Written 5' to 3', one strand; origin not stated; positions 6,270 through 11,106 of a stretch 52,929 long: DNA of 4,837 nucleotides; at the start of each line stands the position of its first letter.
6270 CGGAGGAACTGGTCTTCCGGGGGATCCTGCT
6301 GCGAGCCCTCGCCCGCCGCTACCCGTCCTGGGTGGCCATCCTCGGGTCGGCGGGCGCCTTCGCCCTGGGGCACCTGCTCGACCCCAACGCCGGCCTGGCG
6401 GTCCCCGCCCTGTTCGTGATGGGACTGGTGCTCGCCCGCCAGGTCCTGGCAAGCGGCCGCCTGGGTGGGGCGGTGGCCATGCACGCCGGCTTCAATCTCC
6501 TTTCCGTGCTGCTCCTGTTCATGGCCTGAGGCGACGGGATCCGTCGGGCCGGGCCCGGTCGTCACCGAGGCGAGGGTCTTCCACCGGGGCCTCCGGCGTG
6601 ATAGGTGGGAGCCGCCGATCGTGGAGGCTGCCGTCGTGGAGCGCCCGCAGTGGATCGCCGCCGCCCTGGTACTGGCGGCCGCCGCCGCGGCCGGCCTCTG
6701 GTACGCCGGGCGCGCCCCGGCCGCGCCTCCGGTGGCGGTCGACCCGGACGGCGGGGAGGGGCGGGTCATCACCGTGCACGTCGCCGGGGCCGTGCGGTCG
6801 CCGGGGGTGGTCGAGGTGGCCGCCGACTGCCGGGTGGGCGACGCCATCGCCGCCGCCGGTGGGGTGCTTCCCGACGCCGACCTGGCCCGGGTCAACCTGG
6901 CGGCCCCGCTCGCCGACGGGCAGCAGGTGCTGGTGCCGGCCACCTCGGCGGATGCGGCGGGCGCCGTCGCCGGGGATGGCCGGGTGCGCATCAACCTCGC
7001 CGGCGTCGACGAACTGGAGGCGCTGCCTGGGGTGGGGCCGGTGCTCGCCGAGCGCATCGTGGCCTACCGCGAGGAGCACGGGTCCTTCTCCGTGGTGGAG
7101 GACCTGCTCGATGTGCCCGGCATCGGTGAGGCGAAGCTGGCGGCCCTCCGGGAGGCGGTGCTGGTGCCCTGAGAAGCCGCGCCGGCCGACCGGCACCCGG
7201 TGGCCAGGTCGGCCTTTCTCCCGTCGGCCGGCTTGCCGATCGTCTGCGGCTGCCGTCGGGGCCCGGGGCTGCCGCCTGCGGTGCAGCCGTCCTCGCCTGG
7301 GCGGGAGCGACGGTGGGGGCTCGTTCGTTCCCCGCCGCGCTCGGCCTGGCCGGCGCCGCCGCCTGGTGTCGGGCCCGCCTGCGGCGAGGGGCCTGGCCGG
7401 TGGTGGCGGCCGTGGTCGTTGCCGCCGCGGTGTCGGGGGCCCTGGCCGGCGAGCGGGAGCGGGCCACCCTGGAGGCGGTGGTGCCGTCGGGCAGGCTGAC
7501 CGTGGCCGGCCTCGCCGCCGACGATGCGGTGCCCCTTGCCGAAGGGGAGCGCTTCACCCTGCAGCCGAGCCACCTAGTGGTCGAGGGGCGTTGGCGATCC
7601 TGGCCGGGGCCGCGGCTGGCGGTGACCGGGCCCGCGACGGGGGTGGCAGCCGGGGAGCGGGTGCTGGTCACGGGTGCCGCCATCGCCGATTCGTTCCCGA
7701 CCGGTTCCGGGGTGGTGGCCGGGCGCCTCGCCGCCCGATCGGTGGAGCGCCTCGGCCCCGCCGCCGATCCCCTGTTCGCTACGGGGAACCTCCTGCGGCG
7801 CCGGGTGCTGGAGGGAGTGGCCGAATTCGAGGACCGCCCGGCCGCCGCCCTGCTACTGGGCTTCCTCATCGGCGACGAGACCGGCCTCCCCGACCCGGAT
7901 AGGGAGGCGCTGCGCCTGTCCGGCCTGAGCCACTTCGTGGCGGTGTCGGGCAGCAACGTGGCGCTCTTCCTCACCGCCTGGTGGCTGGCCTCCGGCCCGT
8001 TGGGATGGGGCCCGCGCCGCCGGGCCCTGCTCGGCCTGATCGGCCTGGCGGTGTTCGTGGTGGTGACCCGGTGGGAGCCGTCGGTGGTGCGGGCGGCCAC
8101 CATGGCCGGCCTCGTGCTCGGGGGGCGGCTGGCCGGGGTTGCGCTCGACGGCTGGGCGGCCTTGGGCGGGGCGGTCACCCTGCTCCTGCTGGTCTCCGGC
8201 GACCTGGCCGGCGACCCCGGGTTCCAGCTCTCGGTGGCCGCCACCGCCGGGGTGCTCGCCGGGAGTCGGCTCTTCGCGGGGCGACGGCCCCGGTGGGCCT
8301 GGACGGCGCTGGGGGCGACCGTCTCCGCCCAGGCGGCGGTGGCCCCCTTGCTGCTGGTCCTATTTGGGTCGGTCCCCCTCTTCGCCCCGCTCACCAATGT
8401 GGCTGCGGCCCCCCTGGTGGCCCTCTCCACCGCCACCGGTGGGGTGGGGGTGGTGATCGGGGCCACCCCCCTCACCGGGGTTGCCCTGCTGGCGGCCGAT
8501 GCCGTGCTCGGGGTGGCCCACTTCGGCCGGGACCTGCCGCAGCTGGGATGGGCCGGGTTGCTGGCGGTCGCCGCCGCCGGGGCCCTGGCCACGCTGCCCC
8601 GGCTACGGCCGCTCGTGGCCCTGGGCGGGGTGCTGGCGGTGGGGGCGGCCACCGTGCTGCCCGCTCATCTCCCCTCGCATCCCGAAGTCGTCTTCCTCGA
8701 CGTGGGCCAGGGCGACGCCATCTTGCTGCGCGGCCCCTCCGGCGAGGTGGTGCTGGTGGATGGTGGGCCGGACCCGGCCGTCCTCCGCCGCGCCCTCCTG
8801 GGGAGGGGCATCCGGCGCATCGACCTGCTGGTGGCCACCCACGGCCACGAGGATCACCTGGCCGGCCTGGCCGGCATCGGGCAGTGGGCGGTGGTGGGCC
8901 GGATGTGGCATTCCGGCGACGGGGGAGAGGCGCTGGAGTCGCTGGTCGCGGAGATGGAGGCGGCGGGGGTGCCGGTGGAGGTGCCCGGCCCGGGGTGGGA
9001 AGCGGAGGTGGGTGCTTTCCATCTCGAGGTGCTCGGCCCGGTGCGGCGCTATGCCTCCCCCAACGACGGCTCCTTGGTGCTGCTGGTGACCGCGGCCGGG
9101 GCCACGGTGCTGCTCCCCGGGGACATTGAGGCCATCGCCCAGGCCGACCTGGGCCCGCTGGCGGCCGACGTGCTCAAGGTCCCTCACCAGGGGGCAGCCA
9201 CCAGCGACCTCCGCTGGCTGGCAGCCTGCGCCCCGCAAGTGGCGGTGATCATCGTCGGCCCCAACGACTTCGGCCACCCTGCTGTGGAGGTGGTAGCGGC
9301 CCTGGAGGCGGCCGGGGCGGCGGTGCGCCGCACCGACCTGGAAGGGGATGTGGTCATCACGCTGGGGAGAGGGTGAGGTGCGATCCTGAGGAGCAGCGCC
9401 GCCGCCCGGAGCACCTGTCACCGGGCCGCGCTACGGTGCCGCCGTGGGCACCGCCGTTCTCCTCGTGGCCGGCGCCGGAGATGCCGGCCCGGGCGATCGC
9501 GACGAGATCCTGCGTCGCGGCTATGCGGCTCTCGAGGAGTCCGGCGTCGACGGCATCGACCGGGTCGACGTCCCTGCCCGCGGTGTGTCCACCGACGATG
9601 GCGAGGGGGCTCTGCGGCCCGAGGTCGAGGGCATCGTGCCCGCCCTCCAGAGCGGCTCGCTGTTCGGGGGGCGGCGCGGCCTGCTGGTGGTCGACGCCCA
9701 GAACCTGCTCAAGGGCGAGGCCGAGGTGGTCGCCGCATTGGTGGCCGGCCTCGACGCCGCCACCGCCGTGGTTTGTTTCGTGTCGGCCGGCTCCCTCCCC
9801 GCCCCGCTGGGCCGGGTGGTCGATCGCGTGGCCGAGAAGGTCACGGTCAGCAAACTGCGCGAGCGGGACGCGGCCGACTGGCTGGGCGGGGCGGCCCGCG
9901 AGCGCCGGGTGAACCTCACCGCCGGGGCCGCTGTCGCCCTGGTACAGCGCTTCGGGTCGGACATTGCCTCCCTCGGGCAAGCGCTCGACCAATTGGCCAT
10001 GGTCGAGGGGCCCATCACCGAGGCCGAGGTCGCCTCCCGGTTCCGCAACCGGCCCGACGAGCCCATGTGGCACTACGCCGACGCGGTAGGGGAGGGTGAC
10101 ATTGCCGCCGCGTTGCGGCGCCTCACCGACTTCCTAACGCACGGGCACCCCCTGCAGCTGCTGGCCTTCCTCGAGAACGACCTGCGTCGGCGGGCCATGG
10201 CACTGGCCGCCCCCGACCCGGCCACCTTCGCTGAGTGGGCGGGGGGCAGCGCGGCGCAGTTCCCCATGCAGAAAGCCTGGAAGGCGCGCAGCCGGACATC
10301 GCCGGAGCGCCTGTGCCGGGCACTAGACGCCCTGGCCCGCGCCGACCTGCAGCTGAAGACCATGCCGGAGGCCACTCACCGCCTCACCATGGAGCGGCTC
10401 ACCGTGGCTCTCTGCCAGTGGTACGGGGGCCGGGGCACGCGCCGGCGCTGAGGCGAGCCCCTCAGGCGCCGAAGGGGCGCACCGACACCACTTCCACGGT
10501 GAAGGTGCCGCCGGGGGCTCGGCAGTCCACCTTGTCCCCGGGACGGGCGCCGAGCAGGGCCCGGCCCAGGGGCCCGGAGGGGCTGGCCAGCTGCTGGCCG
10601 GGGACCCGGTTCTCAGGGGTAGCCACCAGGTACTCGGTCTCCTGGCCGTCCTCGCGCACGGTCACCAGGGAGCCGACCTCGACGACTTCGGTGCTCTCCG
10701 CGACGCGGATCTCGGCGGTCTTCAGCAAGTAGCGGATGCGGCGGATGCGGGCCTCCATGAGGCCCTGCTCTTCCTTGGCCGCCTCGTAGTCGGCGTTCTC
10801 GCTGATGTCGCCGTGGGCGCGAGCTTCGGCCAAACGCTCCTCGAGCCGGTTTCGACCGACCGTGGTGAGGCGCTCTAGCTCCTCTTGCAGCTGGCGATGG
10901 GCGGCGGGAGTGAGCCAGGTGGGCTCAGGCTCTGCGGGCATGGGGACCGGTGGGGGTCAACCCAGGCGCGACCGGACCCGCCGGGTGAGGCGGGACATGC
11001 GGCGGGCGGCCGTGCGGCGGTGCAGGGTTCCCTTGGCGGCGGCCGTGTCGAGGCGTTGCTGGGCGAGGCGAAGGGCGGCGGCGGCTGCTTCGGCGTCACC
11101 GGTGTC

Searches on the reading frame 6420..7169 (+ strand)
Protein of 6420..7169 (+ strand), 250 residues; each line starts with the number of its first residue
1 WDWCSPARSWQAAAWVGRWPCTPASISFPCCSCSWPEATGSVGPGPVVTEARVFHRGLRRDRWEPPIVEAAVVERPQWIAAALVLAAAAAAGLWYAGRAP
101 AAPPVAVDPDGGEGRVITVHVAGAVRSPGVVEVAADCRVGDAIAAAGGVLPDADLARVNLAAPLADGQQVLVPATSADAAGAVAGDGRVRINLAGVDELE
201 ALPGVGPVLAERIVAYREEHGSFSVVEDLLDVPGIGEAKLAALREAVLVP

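Call 23: search_protein_families(library=pfam, proteins=[window:6420-7169:+], max_evalue=0.00001)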
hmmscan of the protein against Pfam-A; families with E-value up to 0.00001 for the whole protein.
window:6420-7169:+ (250 aa): 4 families
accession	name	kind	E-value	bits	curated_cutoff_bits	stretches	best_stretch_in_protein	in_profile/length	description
PF12836.13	HHH_3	-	4.3e-18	65.6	27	1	188-245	5-62/65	Helix-hairpin-helix motif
PF10531.15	SLBB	-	9.2e-13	48.3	27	1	119-170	2-52/55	SLBB domain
PF00633.29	HHH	-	2.4e-11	43.3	24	1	191-216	5-30/30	Helix-hairpin-helix motif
PF14520.12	HHH_5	-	1.9e-06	28.7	27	0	194-214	32-52/57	Helix-hairpin-helix domain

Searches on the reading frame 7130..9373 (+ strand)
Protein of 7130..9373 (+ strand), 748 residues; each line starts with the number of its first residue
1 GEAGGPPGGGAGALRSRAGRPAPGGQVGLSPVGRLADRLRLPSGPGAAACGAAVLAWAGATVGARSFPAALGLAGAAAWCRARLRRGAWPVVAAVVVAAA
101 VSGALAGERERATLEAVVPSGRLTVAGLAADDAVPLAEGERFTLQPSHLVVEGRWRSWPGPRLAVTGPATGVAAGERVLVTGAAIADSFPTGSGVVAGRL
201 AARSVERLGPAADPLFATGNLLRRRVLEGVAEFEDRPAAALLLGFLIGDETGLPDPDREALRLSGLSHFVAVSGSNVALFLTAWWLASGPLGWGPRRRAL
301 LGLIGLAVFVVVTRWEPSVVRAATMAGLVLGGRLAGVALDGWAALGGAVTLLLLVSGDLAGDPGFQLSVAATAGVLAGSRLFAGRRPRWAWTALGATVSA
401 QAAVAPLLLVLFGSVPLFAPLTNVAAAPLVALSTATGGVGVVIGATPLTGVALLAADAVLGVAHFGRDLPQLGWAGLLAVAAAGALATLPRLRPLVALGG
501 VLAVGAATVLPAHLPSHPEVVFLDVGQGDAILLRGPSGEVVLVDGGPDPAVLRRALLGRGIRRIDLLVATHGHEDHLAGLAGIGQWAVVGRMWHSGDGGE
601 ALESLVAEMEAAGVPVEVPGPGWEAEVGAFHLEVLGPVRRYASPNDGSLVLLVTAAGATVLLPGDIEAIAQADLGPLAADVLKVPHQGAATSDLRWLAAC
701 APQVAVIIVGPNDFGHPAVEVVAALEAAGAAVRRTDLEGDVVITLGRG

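Call 23: search_protein_families(library=pfam, proteins=[window:7130-9373:+], max_evalue=0.00001)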
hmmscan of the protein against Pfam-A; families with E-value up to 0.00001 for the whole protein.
window:7130-9373:+ (748 aa): 2 families
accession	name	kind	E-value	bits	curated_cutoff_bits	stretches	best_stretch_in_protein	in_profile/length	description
PF03772.21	Competence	-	5.2e-38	131.4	23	1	246-470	2-239/270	Competence protein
PF00753.33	Lactamase_B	-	3.8e-21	76.4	22.7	1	524-705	2-189/196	Metallo-beta-lactamase superfamily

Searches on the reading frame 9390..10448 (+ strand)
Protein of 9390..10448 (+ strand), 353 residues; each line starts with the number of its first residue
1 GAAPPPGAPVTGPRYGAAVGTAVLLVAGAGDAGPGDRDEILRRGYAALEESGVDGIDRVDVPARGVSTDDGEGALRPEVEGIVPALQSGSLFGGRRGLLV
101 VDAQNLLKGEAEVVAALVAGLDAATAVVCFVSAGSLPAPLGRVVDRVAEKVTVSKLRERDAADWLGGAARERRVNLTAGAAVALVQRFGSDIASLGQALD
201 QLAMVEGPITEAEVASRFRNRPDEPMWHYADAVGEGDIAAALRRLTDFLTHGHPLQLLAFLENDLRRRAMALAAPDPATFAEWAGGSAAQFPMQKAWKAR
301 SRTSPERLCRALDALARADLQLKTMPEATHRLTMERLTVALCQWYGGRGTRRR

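Call 23: search_protein_families(library=pfam, proteins=[window:9390-10448:+], max_evalue=0.00001)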
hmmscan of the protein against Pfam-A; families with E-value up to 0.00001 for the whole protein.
window:9390-10448:+ (353 aa): 0 families

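Call 39: search_protein_families(library=pfam, proteins=[window:9390-10448:+], max_evalue=0.001)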
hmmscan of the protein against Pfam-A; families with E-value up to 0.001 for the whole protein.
window:9390-10448:+ (353 aa): 1 family
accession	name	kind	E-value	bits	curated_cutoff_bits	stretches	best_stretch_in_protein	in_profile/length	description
PF21694.2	DNA_pol3_delta_C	-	6e-05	23.5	27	1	231-325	9-106/121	DNA polymerase III delta subunit, C-terminal domain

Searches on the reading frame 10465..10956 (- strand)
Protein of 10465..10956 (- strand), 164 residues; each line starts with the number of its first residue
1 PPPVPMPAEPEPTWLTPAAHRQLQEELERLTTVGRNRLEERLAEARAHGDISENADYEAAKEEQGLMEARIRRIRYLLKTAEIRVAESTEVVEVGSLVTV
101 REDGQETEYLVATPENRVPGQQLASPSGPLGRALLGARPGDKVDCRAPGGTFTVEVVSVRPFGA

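Call 23: search_protein_families(library=pfam, proteins=[window:10465-10956:-], max_evalue=0.00001)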
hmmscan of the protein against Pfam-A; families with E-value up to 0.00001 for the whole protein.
window:10465-10956:- (164 aa): 2 families
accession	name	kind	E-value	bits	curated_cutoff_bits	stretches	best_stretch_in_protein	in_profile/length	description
PF03449.20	GreA_GreB_N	-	4.4e-24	84.9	24.5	1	14-83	2-71/71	Transcription elongation factor, N-terminal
PF01272.25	GreA_GreB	-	8.5e-16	58.1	26.9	1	88-160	2-76/77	Transcription elongation factor, GreA/GreB, C-term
